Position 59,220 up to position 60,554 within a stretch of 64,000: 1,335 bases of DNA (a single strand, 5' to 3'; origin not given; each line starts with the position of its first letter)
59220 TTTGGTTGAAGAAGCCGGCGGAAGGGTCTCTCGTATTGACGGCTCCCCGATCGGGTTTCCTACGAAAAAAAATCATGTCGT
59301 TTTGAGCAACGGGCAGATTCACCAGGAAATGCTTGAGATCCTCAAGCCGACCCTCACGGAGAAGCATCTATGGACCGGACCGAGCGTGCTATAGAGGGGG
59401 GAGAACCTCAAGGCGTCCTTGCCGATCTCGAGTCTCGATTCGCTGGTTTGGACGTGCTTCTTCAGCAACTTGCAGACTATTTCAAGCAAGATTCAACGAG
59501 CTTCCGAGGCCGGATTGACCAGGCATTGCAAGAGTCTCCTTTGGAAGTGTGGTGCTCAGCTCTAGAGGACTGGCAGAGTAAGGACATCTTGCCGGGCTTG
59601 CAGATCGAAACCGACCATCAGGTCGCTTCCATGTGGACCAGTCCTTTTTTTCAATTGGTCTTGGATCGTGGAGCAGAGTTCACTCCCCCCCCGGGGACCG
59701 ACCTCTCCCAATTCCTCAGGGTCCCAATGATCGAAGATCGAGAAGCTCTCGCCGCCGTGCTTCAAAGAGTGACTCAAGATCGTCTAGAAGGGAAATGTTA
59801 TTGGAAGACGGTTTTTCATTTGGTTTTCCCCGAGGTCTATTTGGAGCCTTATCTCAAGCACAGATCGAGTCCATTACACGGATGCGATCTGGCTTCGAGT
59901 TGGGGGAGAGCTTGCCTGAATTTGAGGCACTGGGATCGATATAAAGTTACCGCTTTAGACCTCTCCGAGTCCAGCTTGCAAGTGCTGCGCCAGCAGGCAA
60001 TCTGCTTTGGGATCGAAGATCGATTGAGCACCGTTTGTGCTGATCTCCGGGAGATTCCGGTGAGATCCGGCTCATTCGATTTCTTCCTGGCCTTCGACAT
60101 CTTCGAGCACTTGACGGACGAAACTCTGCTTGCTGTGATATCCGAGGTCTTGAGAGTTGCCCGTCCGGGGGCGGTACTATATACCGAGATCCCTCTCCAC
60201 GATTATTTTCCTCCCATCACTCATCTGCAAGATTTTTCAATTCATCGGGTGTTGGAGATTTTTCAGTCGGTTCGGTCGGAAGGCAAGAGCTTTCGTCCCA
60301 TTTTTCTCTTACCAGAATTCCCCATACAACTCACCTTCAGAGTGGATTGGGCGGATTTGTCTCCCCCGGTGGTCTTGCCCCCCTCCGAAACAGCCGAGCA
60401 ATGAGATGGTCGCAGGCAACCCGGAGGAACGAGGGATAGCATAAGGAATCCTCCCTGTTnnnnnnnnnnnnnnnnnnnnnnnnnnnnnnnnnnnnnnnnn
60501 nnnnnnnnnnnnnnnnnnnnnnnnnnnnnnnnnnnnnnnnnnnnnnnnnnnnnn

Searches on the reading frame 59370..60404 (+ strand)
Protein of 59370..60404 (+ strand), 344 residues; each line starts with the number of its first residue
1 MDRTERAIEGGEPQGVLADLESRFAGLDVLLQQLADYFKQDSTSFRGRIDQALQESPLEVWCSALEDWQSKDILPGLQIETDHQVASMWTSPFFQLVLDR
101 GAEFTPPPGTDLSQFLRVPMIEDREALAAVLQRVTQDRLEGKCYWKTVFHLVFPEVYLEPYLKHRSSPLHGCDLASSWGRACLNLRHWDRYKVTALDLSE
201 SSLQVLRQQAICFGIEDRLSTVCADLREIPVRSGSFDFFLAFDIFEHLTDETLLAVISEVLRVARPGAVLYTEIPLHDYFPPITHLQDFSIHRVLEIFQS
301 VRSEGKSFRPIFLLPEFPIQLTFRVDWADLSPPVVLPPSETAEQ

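Call 3: search_protein_families(library=pfam, proteins=[window:59370-60404:+], max_evalue=0.01)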
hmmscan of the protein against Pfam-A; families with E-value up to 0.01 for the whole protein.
window:59370-60404:+ (344 aa): 6 families
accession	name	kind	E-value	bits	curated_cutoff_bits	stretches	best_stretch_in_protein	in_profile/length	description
PF13649.12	Methyltransf_25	-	6.7e-14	52.8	27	1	173-267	3-96/97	Methyltransferase domain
PF08241.18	Methyltransf_11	-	5.5e-13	49.8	21.2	1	173-271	2-94/95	Methyltransferase domain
PF13847.12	Methyltransf_31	-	3.1e-06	27.4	27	1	172-273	8-110/145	Methyltransferase domain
PF08242.18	Methyltransf_12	-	1.2e-05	26.4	30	1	183-270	15-98/98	Methyltransferase domain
PF03848.20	TehB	-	0.0022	17.9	20.4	1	167-268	30-128/193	Tellurite resistance protein TehB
PF13489.12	Methyltransf_23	-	0.0095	16.1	27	0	172-279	27-123/164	Methyltransferase domain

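Call 4: search_protein_families(library=ncbifam, proteins=[window:59370-60404:+], max_evalue=0.01)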
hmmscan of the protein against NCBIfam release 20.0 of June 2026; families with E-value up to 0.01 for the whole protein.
window:59370-60404:+ (344 aa): 15 families
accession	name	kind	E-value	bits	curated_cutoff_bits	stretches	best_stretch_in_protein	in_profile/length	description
NF041255.1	mycofact_MftM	equivalog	6.9e-11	42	200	1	173-304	145-272/289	mycofactocin oligosaccharide methyltransferase MftM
NF041675.1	sarc_dimgly_tmase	equivalog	1.1e-06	28.8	550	1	172-272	71-170/278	sarcosine/dimethylglycine N-methyltransferase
NF045649.1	2X_seleno_MduS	exception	3.5e-06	26.2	380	1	178-270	52-146/338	methyltransferase domain-containing selenoprotein MduS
TIGR01934.1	MenG_MenH_UbiE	subfamily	0.00044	19.6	158.35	1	169-272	41-141/223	ubiquinone/menaquinone biosynthesis methyltransferase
NF040703.1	cyclopro_CfaB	exception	0.00046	19.1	650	1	174-269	166-260/393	C17 cyclopropane fatty acid synthase CfaB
NF008405.0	PRK11207.1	equivalog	0.00076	19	218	1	168-267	31-127/198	tellurite resistance methyltransferase TehB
NF007610.0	PRK10258.1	equivalog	0.00087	18.7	342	1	186-270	58-136/251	malonyl-ACP O-methyltransferase BioC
NF008992.0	PRK12335.1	equivalog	0.00094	18.4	303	1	166-264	121-215/289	SAM-dependent methyltransferase TehB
TIGR02021.1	BchM-ChlM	equivalog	0.0013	18.1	158.9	1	191-269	77-152/218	magnesium protoporphyrin IX methyltransferase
NF043040.1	corrin_prot_MT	hypoth_equivalog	0.0016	17.9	180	1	192-270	65-145/216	corrinoid protein-associated methyltransferase CpaM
NF001242.0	PRK00216.1-3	equivalog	0.0019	17.6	351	1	169-268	72-171/258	bifunctional demethylmenaquinone methyltransferase/2-methoxy-6-polyprenyl-1,4-benzoquinol methylase UbiE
NF041820.1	daptide_MTase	equivalog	0.0022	17.5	175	1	173-229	42-99/243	daptide-type RiPP biosynthesis methyltransferase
TIGR01983.1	UbiG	equivalog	0.0023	17.3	102.95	1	191-270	72-149/228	bifunctional 2-polyprenyl-6-hydroxyphenol methylase/3-demethylubiquinol 3-O-methyltransferase UbiG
NF053839.1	CPFASynBruc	equivalog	0.0024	16.9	600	1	173-251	180-255/410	cyclopropane fatty acid synthase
NF001240.0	PRK00216.1-1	equivalog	0.0027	16.8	378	1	190-272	88-168/251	bifunctional demethylmenaquinone methyltransferase/2-methoxy-6-polyprenyl-1,4-benzoquinol methylase UbiE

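Call 20: find_homologous_proteins(query=window:59370-60404:+)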
Query window:59370-60404:+ (344 aa): 31 proteins with E <= 0.001 among 7474 candidates.
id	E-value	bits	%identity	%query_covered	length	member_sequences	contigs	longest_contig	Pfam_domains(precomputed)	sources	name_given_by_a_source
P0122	4.9e-231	784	100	100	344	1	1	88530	PF13847.13,PF13649.13,PF08241.19,PF08242.19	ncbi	-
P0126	4.9e-91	324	48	93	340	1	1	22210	PF13847.13,PF13649.13,PF01209.25,PF08241.19,PF08242.19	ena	-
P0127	5.6e-89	317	47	93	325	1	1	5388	PF13847.13,PF13489.13,PF13649.13,PF01209.25,PF08241.19,PF08242.19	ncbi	-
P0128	7.5e-74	267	43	89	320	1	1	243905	PF13847.13,PF13489.13,PF13649.13,PF01209.25,PF08241.19,PF08242.19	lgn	-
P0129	1.1e-73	267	42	94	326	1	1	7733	PF13847.13,PF13489.13,PF13649.13,PF08241.19,PF08242.19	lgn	-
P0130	5.0e-69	251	41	95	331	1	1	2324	PF13847.13,PF13489.13,PF13649.13,PF01209.25,PF08241.19,PF08242.19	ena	-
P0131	9.6e-61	224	39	89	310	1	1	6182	PF13847.13,PF13649.13,PF08241.19,PF08242.19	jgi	jgi:SAM-dependent methyltransferase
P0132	2.7e-59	219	37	91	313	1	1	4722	PF13847.13,PF13649.13,PF08241.19,PF08242.19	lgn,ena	-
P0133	5.3e-59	218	38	92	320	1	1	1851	PF13847.13,PF03848.21,PF13649.13,PF08241.19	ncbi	-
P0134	5.5e-57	212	41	90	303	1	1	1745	PF13847.13,PF13489.13,PF13649.13,PF01209.25,PF08241.19,PF08242.19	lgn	-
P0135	2.4e-56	210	42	88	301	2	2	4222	PF13847.13,PF13489.13,PF03848.21,PF13649.13,PF01209.25,PF08241.19,PF08242.19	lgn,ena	-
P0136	6.7e-56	208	44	78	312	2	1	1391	PF13847.13,PF13489.13,PF13649.13,PF01209.25,PF08241.19,PF08242.19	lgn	-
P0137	7.2e-56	208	37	91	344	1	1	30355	PF13847.13,PF13489.13,PF13649.13,PF08241.19,PF08242.19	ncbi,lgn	-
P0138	6.0e-53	198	37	90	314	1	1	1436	PF13847.13,PF13649.13,PF08241.19,PF08242.19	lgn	-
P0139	6.7e-53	198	40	90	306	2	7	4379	PF13847.13,PF13489.13,PF03848.21,PF13649.13,PF08241.19,PF08242.19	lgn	-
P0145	2.2e-50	190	39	91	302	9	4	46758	PF13847.13,PF13489.13,PF13649.13,PF08241.19,PF08242.19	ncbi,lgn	-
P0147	2.0e-48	184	37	85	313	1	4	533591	PF13847.13,PF13649.13,PF08241.19,PF08242.19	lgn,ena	-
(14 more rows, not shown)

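Call 21: find_encoding_contigs(protein=P0126, flank=8000, max_places=2)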
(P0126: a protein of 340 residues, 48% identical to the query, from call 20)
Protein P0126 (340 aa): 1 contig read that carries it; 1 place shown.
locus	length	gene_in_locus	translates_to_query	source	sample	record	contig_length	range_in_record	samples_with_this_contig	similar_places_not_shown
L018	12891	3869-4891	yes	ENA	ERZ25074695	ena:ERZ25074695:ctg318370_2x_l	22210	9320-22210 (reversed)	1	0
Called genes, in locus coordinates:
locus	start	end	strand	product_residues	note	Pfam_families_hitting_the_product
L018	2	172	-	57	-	?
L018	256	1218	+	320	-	PF10343:Q_salvage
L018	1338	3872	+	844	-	PF12770:CHAT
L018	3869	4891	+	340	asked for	PF08242:Methyltransf_12 (faint), PF01209:Ubie_methyltran (weak), PF13847:Methyltransf_31, PF08241:Methyltransf_11, PF13649:Methyltransf_25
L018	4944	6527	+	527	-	-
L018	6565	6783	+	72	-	-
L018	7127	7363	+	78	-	-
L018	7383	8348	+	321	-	PF01112:Asparaginase_2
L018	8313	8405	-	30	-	-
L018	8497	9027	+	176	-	PF07638:Sigma70_ECF (faint), PF04542:Sigma70_r2, PF08281:Sigma70_r4_2, PF04545:Sigma70_r4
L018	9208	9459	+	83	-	-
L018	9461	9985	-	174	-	PF12724:Flavodoxin_5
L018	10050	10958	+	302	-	PF01619:Pro_dh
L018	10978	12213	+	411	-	PF07690:MFS_1, PF00083:Sugar_tr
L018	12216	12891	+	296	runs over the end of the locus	PF00701:DHDPS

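Call 22: find_encoding_contigs(protein=P0128, flank=8000, max_places=2)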
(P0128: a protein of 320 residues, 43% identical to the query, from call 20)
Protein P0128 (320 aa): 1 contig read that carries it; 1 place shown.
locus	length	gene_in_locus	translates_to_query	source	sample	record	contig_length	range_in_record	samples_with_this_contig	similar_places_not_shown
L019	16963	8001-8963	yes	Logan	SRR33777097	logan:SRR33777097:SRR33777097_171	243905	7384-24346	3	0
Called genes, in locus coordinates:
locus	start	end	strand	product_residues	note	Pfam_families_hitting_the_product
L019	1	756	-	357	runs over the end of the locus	PF08495:FIST, PF10442:FIST_C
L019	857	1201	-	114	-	PF01329:Pterin_4a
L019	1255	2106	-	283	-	PF05448:AXE1 (faint), PF00561:Abhydrolase_1, PF12146:Hydrolase_4, PF12697:Abhydrolase_6 (weak), PF00326:Peptidase_S9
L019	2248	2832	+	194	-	PF13548:DUF4126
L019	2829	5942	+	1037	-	PF02985:HEAT (faint), PF13646:HEAT_2 (faint), PF00027:cNMP_binding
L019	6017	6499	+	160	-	-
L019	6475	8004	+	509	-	PF00149:Metallophos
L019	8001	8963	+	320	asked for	PF13489:Methyltransf_23 (weak), PF01209:Ubie_methyltran (faint), PF13847:Methyltransf_31, PF08241:Methyltransf_11, PF08242:Methyltransf_12, PF13649:Methyltransf_25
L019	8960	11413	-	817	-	PF01590:GAF, PF13185:GAF_2 (weak), PF13487:HD_5, PF01966:HD, PF00072:Response_reg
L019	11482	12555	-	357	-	PF01565:FAD_binding_4, PF02873:MurB_C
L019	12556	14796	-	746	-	PF00912:Transgly, PF00905:Transpeptidase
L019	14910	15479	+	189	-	PF21448:DNMK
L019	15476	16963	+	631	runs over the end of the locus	PF18152:DAHP_snth_FXD, PF00793:DAHP_synth_1, PF03102:NeuB, PF00800:PDT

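Call 23: find_encoding_contigs(protein=P0147, flank=8000, max_places=2)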
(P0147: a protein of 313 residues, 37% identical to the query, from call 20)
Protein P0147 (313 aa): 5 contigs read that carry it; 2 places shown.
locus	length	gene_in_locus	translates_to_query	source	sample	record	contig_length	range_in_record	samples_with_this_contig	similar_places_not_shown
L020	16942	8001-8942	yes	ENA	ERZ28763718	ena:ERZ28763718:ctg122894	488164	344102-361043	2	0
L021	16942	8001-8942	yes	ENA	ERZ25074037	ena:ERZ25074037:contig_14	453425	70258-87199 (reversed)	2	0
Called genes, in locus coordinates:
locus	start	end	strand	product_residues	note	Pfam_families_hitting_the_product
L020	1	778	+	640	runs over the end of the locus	PF07715:Plug, PF00593:TonB_dep_Rec_b-barrel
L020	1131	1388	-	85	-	-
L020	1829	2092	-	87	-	-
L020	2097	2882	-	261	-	PF07396:Porin_O_P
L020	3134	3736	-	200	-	PF00872:Transposase_mut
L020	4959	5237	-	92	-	PF13683:rve_3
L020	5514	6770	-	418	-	PF13356:Arm-DNA-bind_3, PF22022:Phage_int_M, PF00589:Phage_integrase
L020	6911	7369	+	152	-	-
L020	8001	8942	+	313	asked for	PF13847:Methyltransf_31 (faint), PF08241:Methyltransf_11, PF08242:Methyltransf_12 (weak), PF13649:Methyltransf_25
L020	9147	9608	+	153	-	PF01135:PCMT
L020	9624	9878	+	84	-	PF01135:PCMT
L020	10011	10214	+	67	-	PF01361:Tautomerase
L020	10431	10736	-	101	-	PF01726:LexA_DNA_bind, PF12802:MarR_2 (weak)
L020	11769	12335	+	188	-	PF16694:Cytochrome_P460 (weak)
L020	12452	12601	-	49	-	-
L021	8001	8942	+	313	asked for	PF13847:Methyltransf_31 (faint), PF08241:Methyltransf_11, PF08242:Methyltransf_12 (weak), PF13649:Methyltransf_25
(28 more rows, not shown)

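Call 30: search_solved_structures(query=window:59370-60404:+, max_evalue=0.01)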
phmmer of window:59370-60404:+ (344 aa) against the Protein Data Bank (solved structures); distinct sequences matched with E-value up to 0.01: 10.
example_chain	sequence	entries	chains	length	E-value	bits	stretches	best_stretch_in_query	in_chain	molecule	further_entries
6uv6_A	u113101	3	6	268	2.1e-05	27.3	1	173-271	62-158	D-glucose O-methyltransferase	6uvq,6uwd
9w6x_A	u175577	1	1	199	7e-05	25.5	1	173-273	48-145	YtkW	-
3bus_A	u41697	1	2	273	0.00042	23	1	173-270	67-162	Methyltransferase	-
8zc8_A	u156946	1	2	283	0.0006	22.5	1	192-308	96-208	MitM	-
21zq_A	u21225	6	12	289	0.00063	22.4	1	192-308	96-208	MitM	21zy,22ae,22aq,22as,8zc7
1wzn_A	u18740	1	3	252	0.0026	20.4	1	172-278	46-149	SAM-dependent methyltransferase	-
1ve3_A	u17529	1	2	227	0.003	20.2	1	158-269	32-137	hypothetical protein PH0226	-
5gm1_A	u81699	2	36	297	0.0049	19.5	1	169-271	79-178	O-methylransferase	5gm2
2i6g_A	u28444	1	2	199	0.0073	18.9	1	170-269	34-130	Putative methyltransferase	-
5z9o_A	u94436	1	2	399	0.008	18.8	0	172-265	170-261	Cyclopropane-fatty-acyl-phospholipid synthase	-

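Call 33: find_encoding_contigs(protein=P0137, flank=8000, max_places=2)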
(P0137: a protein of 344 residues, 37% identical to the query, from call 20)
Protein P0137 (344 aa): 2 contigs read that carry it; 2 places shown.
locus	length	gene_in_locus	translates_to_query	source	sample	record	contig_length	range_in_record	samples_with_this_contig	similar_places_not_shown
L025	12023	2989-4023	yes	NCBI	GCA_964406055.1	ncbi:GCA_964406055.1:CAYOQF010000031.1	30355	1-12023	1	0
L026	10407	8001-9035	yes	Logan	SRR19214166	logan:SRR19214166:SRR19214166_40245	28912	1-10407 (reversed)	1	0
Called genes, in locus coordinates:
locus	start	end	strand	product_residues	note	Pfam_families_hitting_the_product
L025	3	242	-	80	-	?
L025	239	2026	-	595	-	PF00535:Glycos_transf_2, PF13641:Glyco_tranf_2_3, PF13506:Glyco_transf_21 (weak), PF13632:Glyco_trans_2_3, PF03552:Cellulose_synt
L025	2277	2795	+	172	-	PF00293:NUDIX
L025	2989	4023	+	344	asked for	PF13489:Methyltransf_23 (weak), PF13847:Methyltransf_31, PF08241:Methyltransf_11, PF08242:Methyltransf_12, PF13649:Methyltransf_25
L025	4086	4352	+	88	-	-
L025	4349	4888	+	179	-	PF13499:EF-hand_7 (faint), PF00036:EF-hand_1 (faint), PF13405:EF-hand_6 (faint), PF13202:EF-hand_5 (weak)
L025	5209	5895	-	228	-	PF00005:ABC_tran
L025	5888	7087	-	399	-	PF12704:MacB_PCD, PF02687:FtsX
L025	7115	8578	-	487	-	PF01336:tRNA_anti-codon, PF00152:tRNA-synt_2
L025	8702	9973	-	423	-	PF00919:UPF0004, PF04055:Radical_SAM, PF18693:TRAM_2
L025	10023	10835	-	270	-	PF09674:DUF2400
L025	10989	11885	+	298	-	PF00480:ROK, PF02685:Glucokinase (faint)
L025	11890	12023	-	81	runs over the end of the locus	PF20660:DUF6812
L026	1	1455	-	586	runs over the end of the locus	PF14716:HHH_8, PF14520:HHH_5 (weak), PF14791:DNA_pol_B_thumb, PF02811:PHP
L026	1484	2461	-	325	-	PF01596:Methyltransf_3 (weak), PF13578:Methyltransf_24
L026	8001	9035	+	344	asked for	PF13489:Methyltransf_23 (weak), PF13847:Methyltransf_31, PF08241:Methyltransf_11, PF08242:Methyltransf_12, PF13649:Methyltransf_25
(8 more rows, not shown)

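Call 34: find_encoding_contigs(protein=P0145, flank=8000, max_places=3)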
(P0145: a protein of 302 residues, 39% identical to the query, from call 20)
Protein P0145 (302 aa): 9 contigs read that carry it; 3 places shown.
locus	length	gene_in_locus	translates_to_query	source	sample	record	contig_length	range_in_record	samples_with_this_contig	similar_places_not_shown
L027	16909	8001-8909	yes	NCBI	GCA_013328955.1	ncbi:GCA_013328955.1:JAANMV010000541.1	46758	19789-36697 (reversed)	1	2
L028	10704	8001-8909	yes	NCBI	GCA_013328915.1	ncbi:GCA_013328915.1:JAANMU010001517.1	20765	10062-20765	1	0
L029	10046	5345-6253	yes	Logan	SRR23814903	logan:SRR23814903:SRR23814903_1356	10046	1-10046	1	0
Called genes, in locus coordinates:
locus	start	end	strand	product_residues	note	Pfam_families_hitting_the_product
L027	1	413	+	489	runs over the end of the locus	PF00498:FHA, PF01590:GAF, PF13185:GAF_2, PF13492:GAF_3 (weak), PF00211:Guanylate_cyc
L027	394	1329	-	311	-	PF01300:Sua5_yciO_yrdC, PF03481:Sua5_C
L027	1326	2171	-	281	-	PF01553:Acyltransferase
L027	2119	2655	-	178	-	PF01625:PMSR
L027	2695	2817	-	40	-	-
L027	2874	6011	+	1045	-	PF00211:Guanylate_cyc, PF13191:AAA_16, PF13401:AAA_22 (faint), PF13424:TPR_12 (faint)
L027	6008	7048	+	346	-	-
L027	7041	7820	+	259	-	PF12796:Ank_2 (weak), PF13606:Ank_3 (faint), PF13637:Ank_4 (weak), PF13857:Ank_5 (faint), PF00023:Ank (weak), PF12796:Ank_2, PF13637:Ank_4 (weak)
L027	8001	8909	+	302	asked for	PF13489:Methyltransf_23 (weak), PF08241:Methyltransf_11, PF08242:Methyltransf_12, PF13649:Methyltransf_25, PF13847:Methyltransf_31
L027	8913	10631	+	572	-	-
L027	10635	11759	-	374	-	PF00079:Serpin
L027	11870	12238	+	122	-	PF19673:DUF6176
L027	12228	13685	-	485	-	PF00883:Peptidase_M17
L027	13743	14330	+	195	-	-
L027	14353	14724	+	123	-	-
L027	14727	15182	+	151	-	PF00571:CBS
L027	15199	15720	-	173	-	PF09419:PGP_phosphatase, PF00702:Hydrolase, PF13419:HAD_2 (faint), PF13242:Hydrolase_like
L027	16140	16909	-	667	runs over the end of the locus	-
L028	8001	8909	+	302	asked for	PF13489:Methyltransf_23 (weak), PF08241:Methyltransf_11, PF08242:Methyltransf_12, PF13649:Methyltransf_25, PF13847:Methyltransf_31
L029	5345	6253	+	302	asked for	PF13489:Methyltransf_23 (weak), PF08241:Methyltransf_11, PF08242:Methyltransf_12, PF13649:Methyltransf_25, PF13847:Methyltransf_31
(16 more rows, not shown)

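Call 54: search_protein_families(library=padloc, proteins=[window:59370-60404:+], max_evalue=0.01)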
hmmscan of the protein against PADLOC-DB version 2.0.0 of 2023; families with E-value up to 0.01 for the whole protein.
window:59370-60404:+ (344 aa): 1 family
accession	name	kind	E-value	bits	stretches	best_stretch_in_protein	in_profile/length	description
PDLC04134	mad2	-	3.9e-11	40.4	1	171-282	295-404/492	mads_2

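Call 63: predict_structure(alignment_id=A4)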
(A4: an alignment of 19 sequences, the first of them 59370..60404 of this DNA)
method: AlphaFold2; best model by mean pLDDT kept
length: 344 residues; sequences in the alignment: 19
mean_pLDDT: 91.1   pTM: 0.89
mean pLDDT of the five models: 91.1, 90.7, 89.6, 89.6, 89.2
residues with pLDDT >= 90: 275; 70-90: 45; 50-70: 10; < 50: 14
segments of 3 or more residues with pLDDT < 50: 1-3, 6-11, 340-344
pLDDT, mean of each block of 10 residues (from residue 1): 47 80 98 95 96 97 98 95 96 96 92 85 73 82 89 93 96 97 95 97 94 96 97 98 97 98 98 95 95 96 97 91 97 74 42
secondary structure, 60 per line:
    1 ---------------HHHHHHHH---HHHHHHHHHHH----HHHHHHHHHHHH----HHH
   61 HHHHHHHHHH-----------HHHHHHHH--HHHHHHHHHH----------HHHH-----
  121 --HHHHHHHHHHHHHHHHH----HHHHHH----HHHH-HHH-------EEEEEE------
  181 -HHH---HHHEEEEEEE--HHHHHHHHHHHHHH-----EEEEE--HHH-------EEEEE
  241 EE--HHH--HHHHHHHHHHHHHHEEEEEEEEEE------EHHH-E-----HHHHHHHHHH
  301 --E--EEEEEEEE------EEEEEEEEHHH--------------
elements in order: H16-23 H27-37 H42-53 H58-70 H82-89 H92-101 H112-115 H123-139 H144-149 H154-157 E169-174 E191-197 H200-213 E219-223 E236-242 H250-263 E264-273 H291-300 E306-313 E320-327

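Call 66: fold_search(model_id=the predicted structure, library=pdb)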
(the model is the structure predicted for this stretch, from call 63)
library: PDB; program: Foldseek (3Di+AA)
matches with E <= 10: 1971; with E <= 0.001: 1465
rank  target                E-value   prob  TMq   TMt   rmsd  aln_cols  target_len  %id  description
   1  7d8d_A                9.8e-10  1.00  0.39  0.55   4.4       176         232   12  The crystal structure of ScNTM1 in complex with SAH and Rps25a hexapeptide (released 2021-05-26)
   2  6kdr_A                9.8e-10  1.00  0.41  0.61  11.4       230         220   15  Crystal structure of human NRMT2 in complex with human centromere protein B peptide (released 2020-07-08)
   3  1xxl_A                1.2e-09  1.00  0.34  0.50   9.4       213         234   13  The crystal structure of YcgJ protein from Bacillus subitilis at 2.1 A resolution (released 2004-11-23)
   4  8ys9_A                1.3e-09  1.00  0.39  0.61   9.6       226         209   21  Crystal structure of Phosphatidylethanolamine N-methyltransferase from R. thermophilum complexed with DMPE and SAH (released 2024-10-16)
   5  1wzn_A                1.7e-09  1.00  0.39  0.53   6.5       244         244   18  Crystal Structure of the SAM-dependent methyltransferase from Pyrococcus horikoshii OT3 (released 2006-03-14)
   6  5gm1_A                2.2e-09  1.00  0.34  0.41  10.2       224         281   18  Crystal structure of methyltransferase TleD complexed with SAH (released 2016-09-28)
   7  4pne_B                2.3e-09  1.00  0.36  0.45   3.2       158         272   20  Crystal Structure of the [4+2]-Cyclase SpnF (released 2015-02-18)
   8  6kds_A                2.4e-09  1.00  0.42  0.62  10.4       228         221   15  Crystal structure of human NRMT2 in complex with alpha-N-monomethylated human CENP-A peptide (released 2020-07-08)
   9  5gm2_M                2.4e-09  1.00  0.37  0.46   8.9       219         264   20  Crystal structure of methyltransferase TleD complexed with SAH and teleocidin A1 (released 2016-09-28)
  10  6wj7_B                2.7e-09  1.00  0.41  0.61  10.4       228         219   16  The structure of NTMT1 in complex with compound C2A (released 2020-08-19)
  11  7d8f                  2.9e-09  1.00  0.40  0.57   7.7       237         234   11  The crystal structure of ScNTM1 in complex with SAH (released 2021-05-26)
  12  5f8c_A                3.1e-09  1.00  0.42  0.41  16.9       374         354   14  Rv2258c-unbound (released 2016-06-29)
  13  1tw2_A                3.1e-09  1.00  0.39  0.40  16.8       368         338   13  Crystal structure of Carminomycin-4-O-methyltransferase (DnrK) in complex with S-adenosyl-L-homocystein (SAH) and 4-me (released 2004-09-14)
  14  2o57_B                3.2e-09  1.00  0.37  0.46   6.8       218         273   16  Crystal Structure of a putative sarcosine dimethylglycine methyltransferase from Galdieria sulphuraria (released 2006-12-19)
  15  6dub_B                3.4e-09  1.00  0.39  0.58  10.7       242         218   15  Crystal structure of a methyltransferase (released 2018-07-25)
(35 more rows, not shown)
